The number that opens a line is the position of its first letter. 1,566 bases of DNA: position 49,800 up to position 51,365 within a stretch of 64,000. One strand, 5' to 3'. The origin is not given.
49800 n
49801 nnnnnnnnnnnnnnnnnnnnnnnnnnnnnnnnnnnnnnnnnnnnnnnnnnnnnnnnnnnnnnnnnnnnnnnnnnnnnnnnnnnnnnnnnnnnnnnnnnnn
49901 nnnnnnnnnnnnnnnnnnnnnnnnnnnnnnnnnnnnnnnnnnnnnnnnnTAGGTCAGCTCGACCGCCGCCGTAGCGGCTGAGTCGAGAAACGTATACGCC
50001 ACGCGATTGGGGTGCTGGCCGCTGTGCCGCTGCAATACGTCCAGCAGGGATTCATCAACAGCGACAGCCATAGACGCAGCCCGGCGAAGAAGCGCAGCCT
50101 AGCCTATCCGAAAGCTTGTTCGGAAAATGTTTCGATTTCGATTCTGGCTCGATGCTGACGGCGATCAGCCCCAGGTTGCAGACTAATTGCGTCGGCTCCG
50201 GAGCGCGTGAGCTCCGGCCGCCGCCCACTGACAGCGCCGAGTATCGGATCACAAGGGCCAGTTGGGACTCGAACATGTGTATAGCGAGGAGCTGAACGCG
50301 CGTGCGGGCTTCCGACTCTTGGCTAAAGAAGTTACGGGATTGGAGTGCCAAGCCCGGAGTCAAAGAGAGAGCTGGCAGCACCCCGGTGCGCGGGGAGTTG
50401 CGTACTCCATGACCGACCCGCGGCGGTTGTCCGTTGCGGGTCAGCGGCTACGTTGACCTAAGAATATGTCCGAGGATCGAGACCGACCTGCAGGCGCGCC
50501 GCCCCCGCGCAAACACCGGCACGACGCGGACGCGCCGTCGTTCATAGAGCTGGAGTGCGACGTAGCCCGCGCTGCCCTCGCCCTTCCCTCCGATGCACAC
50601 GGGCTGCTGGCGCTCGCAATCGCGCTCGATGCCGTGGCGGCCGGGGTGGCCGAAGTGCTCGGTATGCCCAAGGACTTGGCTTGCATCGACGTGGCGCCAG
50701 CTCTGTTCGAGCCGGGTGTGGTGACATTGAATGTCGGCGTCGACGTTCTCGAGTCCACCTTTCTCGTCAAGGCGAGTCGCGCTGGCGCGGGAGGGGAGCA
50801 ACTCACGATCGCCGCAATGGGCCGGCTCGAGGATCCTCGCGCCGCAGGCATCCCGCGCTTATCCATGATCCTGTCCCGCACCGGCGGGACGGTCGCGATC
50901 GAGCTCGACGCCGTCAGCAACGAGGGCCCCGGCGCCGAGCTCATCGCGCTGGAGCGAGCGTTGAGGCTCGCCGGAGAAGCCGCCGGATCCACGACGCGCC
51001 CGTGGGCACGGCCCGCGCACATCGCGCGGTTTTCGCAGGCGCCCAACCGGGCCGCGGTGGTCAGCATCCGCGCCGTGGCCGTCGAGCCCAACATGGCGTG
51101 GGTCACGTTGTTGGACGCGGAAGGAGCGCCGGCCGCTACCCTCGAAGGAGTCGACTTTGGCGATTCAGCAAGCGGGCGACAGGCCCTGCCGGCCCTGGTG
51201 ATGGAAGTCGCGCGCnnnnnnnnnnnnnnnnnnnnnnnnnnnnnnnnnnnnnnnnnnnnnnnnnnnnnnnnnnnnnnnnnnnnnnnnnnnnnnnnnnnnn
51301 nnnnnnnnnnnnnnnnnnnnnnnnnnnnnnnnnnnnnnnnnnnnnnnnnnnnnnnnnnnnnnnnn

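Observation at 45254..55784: Divergent FAAL-PKS / NRPS pair forming a compact, non-canonical lipo-amino-acid assembly line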

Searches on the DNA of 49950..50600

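Call 79: search_rna_families(source=window, start=49950, end=50600, threshold=evalue, max_evalue=1)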
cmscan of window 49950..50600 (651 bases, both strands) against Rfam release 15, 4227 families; matches with E-value up to 1: 0.
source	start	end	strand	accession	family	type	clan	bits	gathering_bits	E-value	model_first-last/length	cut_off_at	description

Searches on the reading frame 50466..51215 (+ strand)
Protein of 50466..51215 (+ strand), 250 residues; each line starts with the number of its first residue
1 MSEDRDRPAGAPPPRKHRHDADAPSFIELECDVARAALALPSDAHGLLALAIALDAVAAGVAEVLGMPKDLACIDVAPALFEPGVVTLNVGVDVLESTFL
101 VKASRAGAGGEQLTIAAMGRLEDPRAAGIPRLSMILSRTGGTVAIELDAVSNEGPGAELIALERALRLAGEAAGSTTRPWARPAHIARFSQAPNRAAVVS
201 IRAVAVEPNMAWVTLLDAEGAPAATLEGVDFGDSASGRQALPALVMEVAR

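Call 11: search_protein_families(library=ncbifam, proteins=[window:50466-51215:+], max_evalue=1)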
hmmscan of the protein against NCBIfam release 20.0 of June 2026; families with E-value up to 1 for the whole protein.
window:50466-51215:+ (250 aa): 0 families

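Call 13: search_solved_structures(query=window:50466-51215:+, max_evalue=10, show_alignments=2)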
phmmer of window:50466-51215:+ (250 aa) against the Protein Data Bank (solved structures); distinct sequences matched with E-value up to 10: 0.

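Call 28: search_protein_representatives(protein=window:50466-51200:+)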
Query: 245 residues. Proteins with E-value up to 0.001 (for the whole library): 2; up to 1e-10: 2; up to 1e-30: 1. The best 2 are listed.
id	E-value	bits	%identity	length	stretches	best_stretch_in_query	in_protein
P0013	6.3e-146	500.7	100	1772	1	1-245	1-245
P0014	3.2e-12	63.3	29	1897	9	80-159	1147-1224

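Call 31: find_encoding_contigs(protein=P0013, flank=10000, max_places=3)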
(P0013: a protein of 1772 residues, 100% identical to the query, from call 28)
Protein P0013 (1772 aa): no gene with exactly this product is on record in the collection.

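Call 43: predict_structure(protein=window:50466-51215:+)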
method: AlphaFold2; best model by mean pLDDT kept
length: 250 residues; sequences in the alignment: 1
mean_pLDDT: 44.1   pTM: 0.33
mean pLDDT of the five models: 44.1, 43.6, 43.0, 42.7, 40.8
residues with pLDDT >= 90: 0; 70-90: 0; 50-70: 77; < 50: 173
segments of 3 or more residues with pLDDT < 50: 1-5, 10-32, 43-45, 60-159, 172-199, 248-250
pLDDT, mean of each block of 10 residues (from residue 1): 47 35 45 50 50 52 44 34 38 36 42 40 35 38 37 45 52 38 31 36 52 59 62 53 51
secondary structure, 60 per line:
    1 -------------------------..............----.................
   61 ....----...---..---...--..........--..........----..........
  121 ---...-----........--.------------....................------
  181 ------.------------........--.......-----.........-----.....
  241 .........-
elements in order: H26-39 H44-64 E80-82 E85-94 E97-106 E111-120 E132-139 H155-174 E200-207 E210-216 E222-230 H236-249
